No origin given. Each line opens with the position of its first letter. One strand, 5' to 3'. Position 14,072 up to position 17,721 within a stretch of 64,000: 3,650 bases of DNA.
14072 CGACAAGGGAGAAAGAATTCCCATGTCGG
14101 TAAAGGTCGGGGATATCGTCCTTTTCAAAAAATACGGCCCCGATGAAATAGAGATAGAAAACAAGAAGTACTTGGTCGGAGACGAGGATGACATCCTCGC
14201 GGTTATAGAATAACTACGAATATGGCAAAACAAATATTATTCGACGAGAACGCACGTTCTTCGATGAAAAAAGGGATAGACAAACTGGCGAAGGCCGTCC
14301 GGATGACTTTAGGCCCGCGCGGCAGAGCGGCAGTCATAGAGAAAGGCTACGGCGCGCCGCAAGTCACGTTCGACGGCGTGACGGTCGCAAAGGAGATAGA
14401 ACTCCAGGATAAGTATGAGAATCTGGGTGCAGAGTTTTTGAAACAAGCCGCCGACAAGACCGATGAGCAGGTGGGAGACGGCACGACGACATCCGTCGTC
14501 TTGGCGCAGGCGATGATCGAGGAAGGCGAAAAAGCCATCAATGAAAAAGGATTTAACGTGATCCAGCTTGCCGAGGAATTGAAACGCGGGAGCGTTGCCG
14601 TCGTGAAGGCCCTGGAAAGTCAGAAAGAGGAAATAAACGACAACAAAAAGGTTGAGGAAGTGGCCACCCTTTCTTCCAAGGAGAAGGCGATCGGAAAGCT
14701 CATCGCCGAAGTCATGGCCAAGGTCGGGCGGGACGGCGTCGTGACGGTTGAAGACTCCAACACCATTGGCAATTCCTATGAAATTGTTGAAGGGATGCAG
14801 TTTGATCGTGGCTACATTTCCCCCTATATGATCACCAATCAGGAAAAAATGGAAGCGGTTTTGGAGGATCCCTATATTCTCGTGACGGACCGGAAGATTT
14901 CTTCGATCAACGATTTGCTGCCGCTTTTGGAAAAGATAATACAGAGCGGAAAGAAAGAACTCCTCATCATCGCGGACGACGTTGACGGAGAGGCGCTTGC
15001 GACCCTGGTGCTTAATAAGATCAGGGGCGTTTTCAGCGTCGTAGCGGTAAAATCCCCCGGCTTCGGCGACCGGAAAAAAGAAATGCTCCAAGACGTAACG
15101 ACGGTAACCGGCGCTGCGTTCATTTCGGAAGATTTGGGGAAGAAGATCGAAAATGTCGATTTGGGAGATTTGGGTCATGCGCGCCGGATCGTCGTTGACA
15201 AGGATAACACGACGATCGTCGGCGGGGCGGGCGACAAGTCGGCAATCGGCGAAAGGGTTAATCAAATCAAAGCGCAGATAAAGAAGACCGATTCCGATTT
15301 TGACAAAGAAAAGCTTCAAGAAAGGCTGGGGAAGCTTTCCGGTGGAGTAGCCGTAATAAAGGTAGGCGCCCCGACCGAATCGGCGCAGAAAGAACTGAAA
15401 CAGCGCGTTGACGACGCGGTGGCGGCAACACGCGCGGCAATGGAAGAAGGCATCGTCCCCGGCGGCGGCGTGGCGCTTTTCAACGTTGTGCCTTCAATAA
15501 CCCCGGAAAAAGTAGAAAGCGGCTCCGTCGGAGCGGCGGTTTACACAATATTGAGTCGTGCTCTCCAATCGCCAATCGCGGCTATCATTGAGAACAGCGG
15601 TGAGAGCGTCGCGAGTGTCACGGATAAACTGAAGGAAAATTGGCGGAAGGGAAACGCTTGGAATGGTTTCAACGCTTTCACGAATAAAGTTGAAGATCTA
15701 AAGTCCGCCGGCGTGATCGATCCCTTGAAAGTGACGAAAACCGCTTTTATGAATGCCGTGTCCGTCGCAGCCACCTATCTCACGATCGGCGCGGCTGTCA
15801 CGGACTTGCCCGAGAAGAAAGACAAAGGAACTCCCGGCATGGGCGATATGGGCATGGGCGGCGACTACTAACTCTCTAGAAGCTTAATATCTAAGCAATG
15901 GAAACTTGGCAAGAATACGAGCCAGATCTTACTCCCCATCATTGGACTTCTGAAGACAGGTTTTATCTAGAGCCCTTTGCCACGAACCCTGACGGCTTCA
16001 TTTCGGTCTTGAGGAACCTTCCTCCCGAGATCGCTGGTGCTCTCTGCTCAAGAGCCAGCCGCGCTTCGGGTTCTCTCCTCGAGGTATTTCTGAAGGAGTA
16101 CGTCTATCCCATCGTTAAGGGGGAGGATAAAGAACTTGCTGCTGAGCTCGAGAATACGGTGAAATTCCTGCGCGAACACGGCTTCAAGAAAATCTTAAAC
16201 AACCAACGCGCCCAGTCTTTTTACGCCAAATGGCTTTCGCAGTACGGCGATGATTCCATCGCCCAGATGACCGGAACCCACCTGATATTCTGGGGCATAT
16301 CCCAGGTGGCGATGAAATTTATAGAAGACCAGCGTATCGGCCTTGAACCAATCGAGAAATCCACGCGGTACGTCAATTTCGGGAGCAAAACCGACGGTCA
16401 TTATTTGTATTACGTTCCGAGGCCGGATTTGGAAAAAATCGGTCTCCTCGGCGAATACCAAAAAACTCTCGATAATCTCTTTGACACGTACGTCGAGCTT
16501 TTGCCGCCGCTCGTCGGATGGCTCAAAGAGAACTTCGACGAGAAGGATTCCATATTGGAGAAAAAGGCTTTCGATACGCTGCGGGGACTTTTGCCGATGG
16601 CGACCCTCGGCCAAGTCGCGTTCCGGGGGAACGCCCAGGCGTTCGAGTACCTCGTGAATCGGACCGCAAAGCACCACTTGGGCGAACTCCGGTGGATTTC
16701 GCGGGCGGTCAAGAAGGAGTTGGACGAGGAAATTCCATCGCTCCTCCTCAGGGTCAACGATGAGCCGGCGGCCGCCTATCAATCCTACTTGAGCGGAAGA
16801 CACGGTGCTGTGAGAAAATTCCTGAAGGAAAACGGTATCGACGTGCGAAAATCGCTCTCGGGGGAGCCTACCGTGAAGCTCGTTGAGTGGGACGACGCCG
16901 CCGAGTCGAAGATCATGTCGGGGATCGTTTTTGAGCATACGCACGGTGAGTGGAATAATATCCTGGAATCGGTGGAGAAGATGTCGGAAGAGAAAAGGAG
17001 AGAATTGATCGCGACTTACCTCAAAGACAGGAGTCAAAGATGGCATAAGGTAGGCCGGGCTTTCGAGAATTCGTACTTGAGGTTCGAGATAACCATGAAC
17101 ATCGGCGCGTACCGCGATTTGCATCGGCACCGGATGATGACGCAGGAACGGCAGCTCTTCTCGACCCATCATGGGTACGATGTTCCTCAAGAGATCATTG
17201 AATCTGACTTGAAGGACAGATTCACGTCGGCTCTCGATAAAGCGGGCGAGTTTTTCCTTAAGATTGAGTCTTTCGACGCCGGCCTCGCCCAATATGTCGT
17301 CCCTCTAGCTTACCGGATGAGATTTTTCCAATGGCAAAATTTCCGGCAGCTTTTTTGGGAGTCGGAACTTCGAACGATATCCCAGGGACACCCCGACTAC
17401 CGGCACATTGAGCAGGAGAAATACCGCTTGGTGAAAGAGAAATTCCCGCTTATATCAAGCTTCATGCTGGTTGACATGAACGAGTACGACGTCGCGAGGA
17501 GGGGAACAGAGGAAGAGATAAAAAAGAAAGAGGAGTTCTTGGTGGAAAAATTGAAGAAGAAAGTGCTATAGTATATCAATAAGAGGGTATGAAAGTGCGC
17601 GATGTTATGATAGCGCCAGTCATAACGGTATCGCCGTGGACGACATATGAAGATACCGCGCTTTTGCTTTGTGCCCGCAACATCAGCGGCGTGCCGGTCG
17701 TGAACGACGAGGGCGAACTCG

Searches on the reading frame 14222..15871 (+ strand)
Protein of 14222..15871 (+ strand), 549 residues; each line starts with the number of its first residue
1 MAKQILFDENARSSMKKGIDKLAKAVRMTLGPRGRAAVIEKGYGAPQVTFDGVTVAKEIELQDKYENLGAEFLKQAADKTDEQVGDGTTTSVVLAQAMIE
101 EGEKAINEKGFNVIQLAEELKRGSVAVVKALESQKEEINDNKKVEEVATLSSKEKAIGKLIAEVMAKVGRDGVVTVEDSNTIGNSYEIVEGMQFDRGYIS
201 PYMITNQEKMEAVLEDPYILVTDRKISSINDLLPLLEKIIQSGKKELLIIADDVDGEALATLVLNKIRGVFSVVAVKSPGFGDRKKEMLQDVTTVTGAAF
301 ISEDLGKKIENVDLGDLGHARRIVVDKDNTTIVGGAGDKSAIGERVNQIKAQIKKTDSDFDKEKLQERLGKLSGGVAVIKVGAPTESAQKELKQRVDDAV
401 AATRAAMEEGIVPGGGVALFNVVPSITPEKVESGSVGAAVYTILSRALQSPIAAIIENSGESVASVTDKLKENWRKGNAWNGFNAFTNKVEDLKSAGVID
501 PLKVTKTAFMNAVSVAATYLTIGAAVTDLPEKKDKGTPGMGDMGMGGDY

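Call 12: search_protein_families(library=pfam, proteins=[window:14222-15871:+], max_evalue=0.001)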
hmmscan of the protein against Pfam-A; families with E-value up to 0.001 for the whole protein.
window:14222-15871:+ (549 aa): 1 family
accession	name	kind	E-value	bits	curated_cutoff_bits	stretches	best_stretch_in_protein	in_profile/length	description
PF00118.29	Cpn60_TCP1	-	1.6e-72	245.3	34.3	1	22-524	1-484/490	TCP-1/cpn60 chaperonin family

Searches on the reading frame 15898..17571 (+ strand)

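Call 12: search_protein_families(library=pfam, proteins=[window:15898-17571:+], max_evalue=0.001)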
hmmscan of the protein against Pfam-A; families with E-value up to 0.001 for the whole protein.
window:15898-17571:+ (557 aa): 1 family
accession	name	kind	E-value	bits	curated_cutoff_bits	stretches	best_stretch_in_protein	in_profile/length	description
PF02511.20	Thy1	-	4.7e-33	115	24.8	2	351-517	23-190/191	Thymidylate synthase complementing protein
